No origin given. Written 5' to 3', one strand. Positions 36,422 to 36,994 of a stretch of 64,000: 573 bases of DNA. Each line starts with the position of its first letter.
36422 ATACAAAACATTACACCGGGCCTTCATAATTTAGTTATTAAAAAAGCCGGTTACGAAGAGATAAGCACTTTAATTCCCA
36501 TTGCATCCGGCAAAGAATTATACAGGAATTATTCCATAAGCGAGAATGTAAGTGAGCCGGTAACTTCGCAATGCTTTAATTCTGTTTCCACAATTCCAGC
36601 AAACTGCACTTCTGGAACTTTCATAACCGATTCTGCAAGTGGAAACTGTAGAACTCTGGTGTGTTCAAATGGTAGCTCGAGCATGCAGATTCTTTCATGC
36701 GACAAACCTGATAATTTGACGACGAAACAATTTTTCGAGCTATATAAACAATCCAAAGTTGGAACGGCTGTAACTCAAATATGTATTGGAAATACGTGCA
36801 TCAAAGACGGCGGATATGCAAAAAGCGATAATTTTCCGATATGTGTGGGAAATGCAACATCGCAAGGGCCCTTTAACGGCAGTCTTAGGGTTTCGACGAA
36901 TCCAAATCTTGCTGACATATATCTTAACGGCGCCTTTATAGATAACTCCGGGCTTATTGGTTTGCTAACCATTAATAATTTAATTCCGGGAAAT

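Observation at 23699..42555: Unassigned 8-cysteine module of about 88 aa present six times in three secreted proteins, with pairwise Cys loss implying disulfide connectivity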

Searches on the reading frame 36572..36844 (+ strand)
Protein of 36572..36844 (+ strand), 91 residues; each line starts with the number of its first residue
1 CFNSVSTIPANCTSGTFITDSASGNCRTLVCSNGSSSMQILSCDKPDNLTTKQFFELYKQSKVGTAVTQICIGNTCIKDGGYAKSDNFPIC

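Call 12: search_protein_families(library=pfam, proteins=[window:36572-36844:+], max_evalue=10)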
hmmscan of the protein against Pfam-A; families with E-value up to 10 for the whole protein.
window:36572-36844:+ (91 aa): 0 families

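Call 15: find_homologous_proteins(query=A1, max_evalue=0.001)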
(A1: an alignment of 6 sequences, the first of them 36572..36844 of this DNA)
Query A1 (6 sequences) (91 aa, profile of the alignment): 1 proteins with E <= 0.001 among 88 candidates.
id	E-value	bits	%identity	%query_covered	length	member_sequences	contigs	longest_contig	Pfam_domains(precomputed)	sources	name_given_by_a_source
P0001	7.1e-24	102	47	100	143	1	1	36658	PF11617.14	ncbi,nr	ncbi:hypothetical protein HYV81_03165, partial [Candidatus Woesearchaeota archaeon]|nr:hypothetical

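Call 23: find_encoding_contigs(protein=P0001, flank=10000)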
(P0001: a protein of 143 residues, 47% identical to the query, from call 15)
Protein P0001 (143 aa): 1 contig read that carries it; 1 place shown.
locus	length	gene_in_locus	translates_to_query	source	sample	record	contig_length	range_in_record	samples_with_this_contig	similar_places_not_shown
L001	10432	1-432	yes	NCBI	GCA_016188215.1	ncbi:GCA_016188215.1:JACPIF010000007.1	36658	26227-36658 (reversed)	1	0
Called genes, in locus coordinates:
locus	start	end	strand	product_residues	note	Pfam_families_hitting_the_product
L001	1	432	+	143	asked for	PF11617:Cu-binding_MopE (weak)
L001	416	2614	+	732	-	PF18911:PKD_4 (faint), PF07995:GSDH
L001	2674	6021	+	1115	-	PF02927:CelD_N, PF00801:PKD (faint)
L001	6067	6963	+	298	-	PF00483:NTP_transferase, PF12804:NTP_transf_3 (weak)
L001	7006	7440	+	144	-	-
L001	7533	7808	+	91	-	-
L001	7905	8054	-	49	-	-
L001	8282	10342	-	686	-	-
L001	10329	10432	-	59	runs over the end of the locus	-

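Call 24: search_solved_structures(query=A1, max_evalue=10)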
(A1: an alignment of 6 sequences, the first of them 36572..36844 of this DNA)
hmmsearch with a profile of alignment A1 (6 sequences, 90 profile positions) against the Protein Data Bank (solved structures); distinct sequences matched with E-value up to 10: 1.
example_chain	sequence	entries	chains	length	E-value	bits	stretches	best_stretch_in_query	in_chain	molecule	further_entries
2e0z_A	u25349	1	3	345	1.7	12.2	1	8-58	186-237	Virus-like particle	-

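Call 25: search_protein_representatives(alignment_id=A1)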
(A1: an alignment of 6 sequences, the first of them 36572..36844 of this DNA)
Query: 6 sequences, 90 profile positions. Proteins with E-value up to 0.001 (for the whole library): 236; up to 1e-10: 206; up to 1e-30: 88. The best 150 are listed.
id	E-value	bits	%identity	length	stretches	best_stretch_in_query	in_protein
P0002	8.0e-112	381.9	-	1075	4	1-90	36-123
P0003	4.6e-105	360.3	-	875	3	1-90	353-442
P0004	1.7e-103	355.3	-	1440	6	1-90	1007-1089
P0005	2.0e-96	332.6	-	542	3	1-90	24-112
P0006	5.0e-96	331.3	-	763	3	1-90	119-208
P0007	4.6e-95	328.2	-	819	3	1-90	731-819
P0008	3.7e-93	322.1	-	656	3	1-90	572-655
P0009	3.5e-92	319.0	-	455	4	2-89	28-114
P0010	4.4e-91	315.5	-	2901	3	1-90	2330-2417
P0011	6.5e-91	314.9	-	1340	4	1-90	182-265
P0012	1.7e-87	304.0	-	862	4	1-90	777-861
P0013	2.4e-87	303.5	-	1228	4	1-90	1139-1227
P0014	1.7e-85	297.5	-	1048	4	1-90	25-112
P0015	2.0e-85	297.4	-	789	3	1-90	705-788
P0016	3.7e-84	293.3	-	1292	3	2-89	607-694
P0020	1.0e-80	282.3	-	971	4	1-90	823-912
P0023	3.0e-78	274.3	-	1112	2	1-90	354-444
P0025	3.3e-77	271.0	-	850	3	2-89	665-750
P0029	6.1e-73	257.3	-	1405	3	1-90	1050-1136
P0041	1.5e-59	214.4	-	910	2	1-90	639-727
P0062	5.5e-48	177.3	-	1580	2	1-90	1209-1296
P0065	5.6e-45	167.7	-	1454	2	1-90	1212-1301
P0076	2.3e-36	140.1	-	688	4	12-84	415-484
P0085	2.6e-32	127.1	-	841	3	4-83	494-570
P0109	3.7e-26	107.3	-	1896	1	1-90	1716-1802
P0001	2.3e-24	101.6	-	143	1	1-90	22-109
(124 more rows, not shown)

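Call 34: find_homologous_proteins(query=A2, max_evalue=0.001)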
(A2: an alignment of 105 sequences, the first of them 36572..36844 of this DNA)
Query A2 (105 sequences): 77 candidates shared short words with the query, none scored E <= 0.001.

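Call 35: list_cluster_members(proteins=[P0002, P0003, P0004, P0005, P0010, P0011, P0016, P0076, P0085, P0109])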
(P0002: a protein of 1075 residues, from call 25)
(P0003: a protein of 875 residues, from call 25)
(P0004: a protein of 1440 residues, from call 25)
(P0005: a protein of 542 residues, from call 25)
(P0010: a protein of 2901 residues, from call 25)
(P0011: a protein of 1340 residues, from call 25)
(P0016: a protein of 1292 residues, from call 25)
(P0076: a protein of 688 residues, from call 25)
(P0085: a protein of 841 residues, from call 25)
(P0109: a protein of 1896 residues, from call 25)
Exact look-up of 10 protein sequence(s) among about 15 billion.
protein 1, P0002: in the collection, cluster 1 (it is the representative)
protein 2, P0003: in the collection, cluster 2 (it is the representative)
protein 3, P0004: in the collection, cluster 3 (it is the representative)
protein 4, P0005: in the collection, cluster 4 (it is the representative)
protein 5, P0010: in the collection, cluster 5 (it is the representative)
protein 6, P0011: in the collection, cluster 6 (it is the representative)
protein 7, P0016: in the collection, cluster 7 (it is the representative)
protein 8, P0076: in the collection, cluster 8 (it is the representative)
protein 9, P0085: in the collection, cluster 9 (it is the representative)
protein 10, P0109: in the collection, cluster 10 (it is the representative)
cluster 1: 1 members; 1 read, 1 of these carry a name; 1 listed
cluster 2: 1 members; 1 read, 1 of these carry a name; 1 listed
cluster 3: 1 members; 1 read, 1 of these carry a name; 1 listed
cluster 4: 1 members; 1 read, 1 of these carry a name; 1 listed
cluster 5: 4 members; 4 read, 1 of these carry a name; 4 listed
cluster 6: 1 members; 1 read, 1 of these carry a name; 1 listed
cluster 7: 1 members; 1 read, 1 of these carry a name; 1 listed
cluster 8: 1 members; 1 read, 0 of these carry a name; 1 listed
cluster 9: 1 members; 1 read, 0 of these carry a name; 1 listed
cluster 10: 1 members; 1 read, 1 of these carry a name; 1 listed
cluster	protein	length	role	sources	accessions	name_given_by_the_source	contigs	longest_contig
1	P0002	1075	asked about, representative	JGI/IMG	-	hypothetical protein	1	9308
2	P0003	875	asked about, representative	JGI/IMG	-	plastocyanin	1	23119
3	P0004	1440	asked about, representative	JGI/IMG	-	hypothetical protein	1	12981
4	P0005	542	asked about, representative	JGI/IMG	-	hypothetical protein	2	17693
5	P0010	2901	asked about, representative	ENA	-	-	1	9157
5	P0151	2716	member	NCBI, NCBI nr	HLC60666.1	MAG TPA: S8 family serine peptidase [Candidatus Nanoarchaeia archaeon] | S8 family serine peptidase [Candidatus Nanoarchaeia archaeon]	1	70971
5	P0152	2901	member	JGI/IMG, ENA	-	-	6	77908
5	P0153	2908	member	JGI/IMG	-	-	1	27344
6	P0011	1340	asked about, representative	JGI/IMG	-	hypothetical protein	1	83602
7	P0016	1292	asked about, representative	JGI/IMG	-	glucose/arabinose dehydrogenase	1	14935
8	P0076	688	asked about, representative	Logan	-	-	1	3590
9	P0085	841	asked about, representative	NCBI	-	-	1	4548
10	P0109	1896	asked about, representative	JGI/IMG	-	hypothetical protein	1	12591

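Call 39: predict_structure(alignment_id=A2)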
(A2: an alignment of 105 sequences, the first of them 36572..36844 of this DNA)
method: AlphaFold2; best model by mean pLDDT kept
length: 91 residues; sequences in the alignment: 105
mean_pLDDT: 96.2   pTM: 0.85
mean pLDDT of the five models: 96.2, 96.2, 96.1, 96.0, 95.9
residues with pLDDT >= 90: 85; 70-90: 6; 50-70: 0; < 50: 0
segments of 3 or more residues with pLDDT < 50: none
pLDDT, mean of each block of 10 residues (from residue 1): 97 98 97 98 92 97 97 94 97 91
secondary structure, 60 per line:
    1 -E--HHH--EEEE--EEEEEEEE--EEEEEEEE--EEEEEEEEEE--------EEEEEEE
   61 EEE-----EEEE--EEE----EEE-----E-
elements in order: E10-13 E16-23 E26-33 E36-45 E54-63 E69-72 E75-77 E82-84

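Call 43: fold_search(model_id=the predicted structure, library=pdb)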
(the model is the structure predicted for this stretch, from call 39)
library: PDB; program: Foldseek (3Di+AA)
matches with E <= 10: 282; with E <= 0.001: 0
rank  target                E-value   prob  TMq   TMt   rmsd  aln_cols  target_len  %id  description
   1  6f37_B                1.1e+00  0.08  0.24  0.21   9.2        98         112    7  Fusion protein of RSL and trimeric coiled coil (released 2018-12-12)
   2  6od8_A                1.2e+00  0.35  0.33  0.07  11.1        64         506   14  Crystal structure of a putative aspartyl-tRNA synthetase from Leishmania major Friedlin (released 2019-04-17)
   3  9fz2_A                1.3e+00  0.13  0.28  0.06  13.0        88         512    8  Crystal structure of Amylase 5 (Amy5) from Ruminococcus bromii covalently bound to alpha-1,6 branched pseudo-trisaccha (released 2024-12-11)
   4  4oif_A                1.4e+00  0.09  0.23  0.05  10.0        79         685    6  3D structure of Gan42B, a GH42 beta-galactosidase from G. (released 2015-02-04)
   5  6t99_B                1.5e+00  0.08  0.23  0.24  11.9        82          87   10  Crystal structrue of RSL W31YW76Y lectin mutant in complex with alpha-methylfucoside (released 2020-04-22)
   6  6f7w_C                1.5e+00  0.08  0.24  0.25  10.9        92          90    8  Crystal structure of dimethylated RSL - cucurbit[7]uril complex, C2221 Form (released 2018-05-30)
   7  9azz_C                1.5e+00  0.12  0.25  0.16   8.8        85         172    5  Crystal structure of outer membrane lipoprotein carrier protein (LolA) from Ehrlichia ruminantium (released 2024-03-20)
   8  4oif_B                1.5e+00  0.08  0.23  0.05  10.0        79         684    6  3D structure of Gan42B, a GH42 beta-galactosidase from G. (released 2015-02-04)
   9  5d8e_A                1.5e+00  0.07  0.21  0.19  10.5        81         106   12  crystal structure of SSB from homo sapiens (released 2016-08-17)
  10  1nkg                  1.6e+00  0.18  0.28  0.07   6.1        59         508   10  Rhamnogalacturonan lyase from Aspergillus aculeatus (released 2004-05-25)
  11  7pr5_A                1.6e+00  0.07  0.24  0.25  10.4        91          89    8  Cocrystal of an RSL-N23H and sulfonato-thiacalix[4]arene - zinc complex (released 2022-03-02)
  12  2xhn_A                1.7e+00  0.18  0.28  0.07   6.1        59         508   10  Rhamnogalacturonan lyase from Aspergillus aculeatus K150A active site mutant (released 2010-09-29)
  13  4gi8_A                1.7e+00  0.10  0.28  0.05  13.4        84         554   12  Crystal structure of the MUTB F164L mutant from crystals soaked with the substrate sucrose (released 2013-02-13)
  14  6t9b_F                1.7e+00  0.06  0.23  0.24  10.5        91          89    8  Crystal structrue of RSL W31A lectin mutant in complex with alpha-methylfucoside (released 2020-04-22)
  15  8q6a                  1.7e+00  0.06  0.24  0.24   9.2        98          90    7  The RSL-D32N - sulfonato-calix[8]arene complex, I213 form, citrate pH 4.0 (released 2024-03-06)
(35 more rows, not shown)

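Call 47: fold_search(model_id=the predicted structure, library=viral)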
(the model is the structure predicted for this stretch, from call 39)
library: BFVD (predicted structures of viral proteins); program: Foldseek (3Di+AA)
matches with E <= 10: 647; with E <= 0.001: 0
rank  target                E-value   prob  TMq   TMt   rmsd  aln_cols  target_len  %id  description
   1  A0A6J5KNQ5            3.2e-01  0.11  0.24  0.05  11.6       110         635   10  Collagen triple helix repeat [uncultured Caudovirales phage]
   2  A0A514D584            4.6e-01  0.30  0.29  0.05   9.6        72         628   15  RNA-directed RNA polymerase L (Fragment) [Arenavirus sp.]
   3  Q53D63                5.1e-01  0.38  0.33  0.34   6.8        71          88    4  JM7 [macacine gammaherpesvirus 11]
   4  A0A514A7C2            5.4e-01  0.23  0.33  0.08  10.0        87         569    8  (no name in the UniProt tables at hand)
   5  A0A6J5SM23            5.7e-01  0.57  0.35  0.50   7.0        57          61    9  Uncharacterized protein [uncultured Caudovirales phage]
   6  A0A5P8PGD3            6.0e-01  0.25  0.33  0.18   9.4        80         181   16  (no name in the UniProt tables at hand)
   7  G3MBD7                6.0e-01  0.16  0.26  0.20   7.8        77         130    5  Gp67 [Bacillus phage G]
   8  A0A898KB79            6.4e-01  0.41  0.44  0.43   8.9        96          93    7  (no name in the UniProt tables at hand)
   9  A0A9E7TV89            6.4e-01  0.21  0.26  0.39   6.8        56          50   14  (no name in the UniProt tables at hand)
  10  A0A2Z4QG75            7.5e-01  0.23  0.36  0.25  11.9        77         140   10  (no name in the UniProt tables at hand)
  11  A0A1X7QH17            7.5e-01  0.18  0.30  0.16  12.4        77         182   14  (no name in the UniProt tables at hand)
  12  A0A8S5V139            8.3e-01  0.77  0.41  0.05   3.9        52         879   23  Mono-ADP-ribosyltransferase C3 [Siphoviridae sp. ct3r22]
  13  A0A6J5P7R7            8.3e-01  0.66  0.40  0.44   7.2        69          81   14  Uncharacterized protein [uncultured Caudovirales phage]
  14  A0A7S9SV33            8.3e-01  0.33  0.37  0.07   6.8        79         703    6  (no name in the UniProt tables at hand)
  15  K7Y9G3                8.3e-01  0.06  0.21  0.04  14.0       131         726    8  Uncharacterized protein [Megavirus courdo11]
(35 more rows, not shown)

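Call 50: search_protein_families(library=pfam, alignment_id=A4, max_evalue=0.001)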
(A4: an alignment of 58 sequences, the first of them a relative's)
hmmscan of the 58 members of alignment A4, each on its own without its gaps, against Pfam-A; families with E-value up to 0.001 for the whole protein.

A. member 1, P0002 (1075 aa): 2 families
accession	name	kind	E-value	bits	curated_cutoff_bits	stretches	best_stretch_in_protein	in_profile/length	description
PF07995.17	GSDH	-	7.2e-22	78.5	25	1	655-845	16-220/332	Glucose / Sorbosone dehydrogenase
PF11617.13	Cu-binding_MopE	-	7e-07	29.8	27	1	253-270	13-30/30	Putative metal-binding motif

B. families by the number of members that match (of 58 scanned): 29 families (the first 25 are shown)
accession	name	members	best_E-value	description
PF00801.26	PKD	24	1.4e-26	PKD domain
PF18911.6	PKD_4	23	1.1e-25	PKD domain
PF08308.17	PEGA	11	2.2e-26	PEGA domain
PF07995.17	GSDH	9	7.2e-30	Glucose / Sorbosone dehydrogenase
PF11617.13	Cu-binding_MopE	9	5.9e-26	Putative metal-binding motif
PF02927.20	CelD_N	7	9.6e-13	Cellulase N-terminal ig-like domain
PF13948.11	DUF4215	6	9.1e-45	Domain of unknown function (DUF4215)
PF13620.12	CarboxypepD_reg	5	5.2e-11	Carboxypeptidase regulatory-like domain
PF13715.12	CarbopepD_reg_2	5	6e-09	CarboxypepD_reg-like domain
PF13927.12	Ig_3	3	3.5e-06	Immunoglobulin domain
PF13385.13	Laminin_G_3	2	8.2e-44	Concanavalin A-like lectin/glucanases superfamily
PF07705.17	CARDB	2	1.6e-12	CARDB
PF05375.19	Pacifastin_I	2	1.5e-06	Pacifastin inhibitor (LCMII)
PF14686.12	fn3_3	2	1.6e-06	Polysaccharide lyase family 4, domain II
PF07495.19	Y_Y_Y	2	5.2e-06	Y_Y_Y domain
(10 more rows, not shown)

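Call 51: search_protein_families(library=ncbifam, proteins=[window:36572-36844:+], max_evalue=0.1)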
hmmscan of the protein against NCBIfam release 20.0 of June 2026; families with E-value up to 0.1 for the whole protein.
window:36572-36844:+ (91 aa): 0 families

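Call 62: list_cluster_members(proteins=[P0041, P0023, P0012, P0013, P0015, P0020, P0025, P0029, P0062, P0065])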
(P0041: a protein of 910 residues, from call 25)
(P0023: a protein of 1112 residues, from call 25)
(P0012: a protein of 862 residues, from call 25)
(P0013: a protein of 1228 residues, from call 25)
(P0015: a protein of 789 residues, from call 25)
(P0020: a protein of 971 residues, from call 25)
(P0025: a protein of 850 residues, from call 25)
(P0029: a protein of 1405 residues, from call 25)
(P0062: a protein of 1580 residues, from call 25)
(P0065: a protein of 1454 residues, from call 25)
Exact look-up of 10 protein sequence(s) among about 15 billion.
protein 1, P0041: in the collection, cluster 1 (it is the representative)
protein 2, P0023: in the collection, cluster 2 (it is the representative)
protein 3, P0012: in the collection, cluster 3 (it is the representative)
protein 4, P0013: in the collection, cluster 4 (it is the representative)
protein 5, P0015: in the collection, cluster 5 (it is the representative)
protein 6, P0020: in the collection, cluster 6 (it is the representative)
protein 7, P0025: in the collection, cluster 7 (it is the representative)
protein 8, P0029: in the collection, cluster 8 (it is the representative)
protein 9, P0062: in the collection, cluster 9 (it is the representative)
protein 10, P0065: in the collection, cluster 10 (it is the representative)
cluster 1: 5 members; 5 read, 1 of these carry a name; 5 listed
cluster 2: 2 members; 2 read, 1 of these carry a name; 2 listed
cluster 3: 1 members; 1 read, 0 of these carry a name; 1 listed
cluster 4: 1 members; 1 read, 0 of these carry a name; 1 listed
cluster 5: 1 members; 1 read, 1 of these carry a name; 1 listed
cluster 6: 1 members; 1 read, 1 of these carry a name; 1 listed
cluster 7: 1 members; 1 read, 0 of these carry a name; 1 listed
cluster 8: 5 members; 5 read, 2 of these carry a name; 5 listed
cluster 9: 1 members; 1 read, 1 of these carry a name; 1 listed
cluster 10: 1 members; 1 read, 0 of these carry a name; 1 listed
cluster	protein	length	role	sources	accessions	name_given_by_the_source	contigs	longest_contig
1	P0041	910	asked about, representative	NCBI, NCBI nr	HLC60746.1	MAG TPA: DUF4215 domain-containing protein [Candidatus Nanoarchaeia archaeon] | DUF4215 domain-containing protein [Candidatus Nanoarchaeia archaeon]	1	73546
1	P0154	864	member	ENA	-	-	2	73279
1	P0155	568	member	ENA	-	-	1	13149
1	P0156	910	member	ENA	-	-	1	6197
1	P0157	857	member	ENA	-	-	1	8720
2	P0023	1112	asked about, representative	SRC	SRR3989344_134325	-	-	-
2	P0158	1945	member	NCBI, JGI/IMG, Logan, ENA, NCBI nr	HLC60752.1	MAG TPA: PEGA domain-containing protein [Candidatus Nanoarchaeia archaeon] | PEGA domain-containing protein [Candidatus Nanoarchaeia archaeon]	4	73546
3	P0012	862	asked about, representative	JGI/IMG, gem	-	-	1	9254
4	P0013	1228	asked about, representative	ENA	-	-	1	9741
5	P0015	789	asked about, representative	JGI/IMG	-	hypothetical protein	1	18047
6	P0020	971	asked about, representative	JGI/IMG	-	hypothetical protein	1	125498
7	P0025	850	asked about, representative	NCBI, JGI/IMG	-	-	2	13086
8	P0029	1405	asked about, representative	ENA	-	-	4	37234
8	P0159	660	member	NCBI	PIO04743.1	hypothetical protein COT47_07730, partial [Candidatus Woesearchaeota archaeon ...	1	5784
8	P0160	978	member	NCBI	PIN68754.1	hypothetical protein COV93_08170, partial [Candidatus Woesearchaeota archaeon ...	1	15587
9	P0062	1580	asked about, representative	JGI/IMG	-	hypothetical protein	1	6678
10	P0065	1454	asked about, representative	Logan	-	-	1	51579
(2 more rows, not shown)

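Call 67: search_protein_families(library=pfam, alignment_id=A2, max_evalue=1)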
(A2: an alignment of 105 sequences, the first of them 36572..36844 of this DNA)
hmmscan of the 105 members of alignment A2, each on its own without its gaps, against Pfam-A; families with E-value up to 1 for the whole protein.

A. member 1, window:36572-36844:+ (91 aa): 0 families

B. families by the number of members that match (of 105 scanned): 26 families (the first 25 are shown)
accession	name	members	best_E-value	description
PF15430.11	SVWC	9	0.0045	Single domain von Willebrand factor type C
PF01257.25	2Fe-2S_thioredx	7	0.029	Thioredoxin-like [2Fe-2S] ferredoxin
PF00652.28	Ricin_B_lectin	3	0.0072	Ricin-type beta-trefoil lectin domain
PF21753.2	DACNK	2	0.01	Probable sensor domain DACNK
PF04770.17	ZF-HD_dimer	2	0.033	ZF-HD protein dimerisation region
PF04490.17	Pox_T4_C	2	0.038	Poxvirus T4 protein, C terminus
PF18720.7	EGF_Tenascin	2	0.11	Tenascin EGF domain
PF05439.17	JTB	1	0.018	Jumping translocation breakpoint protein (JTB)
PF00162.24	PGK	1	0.045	Phosphoglycerate kinase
PF00695.24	vMSA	1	0.081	Major surface antigen from hepadnavirus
PF00967.23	Barwin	1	0.091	Barwin family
PF25314.1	TNFR_nem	1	0.092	TNF receptor-like domain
PF01378.23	IgG_binding_B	1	0.092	B domain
PF01087.27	GalP_UDP_transf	1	0.099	Galactose-1-phosphate uridyl transferase, N-terminal domain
PF25334.1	C2_GRDP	1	0.15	C2 domain of glycine-rich domain-containing protein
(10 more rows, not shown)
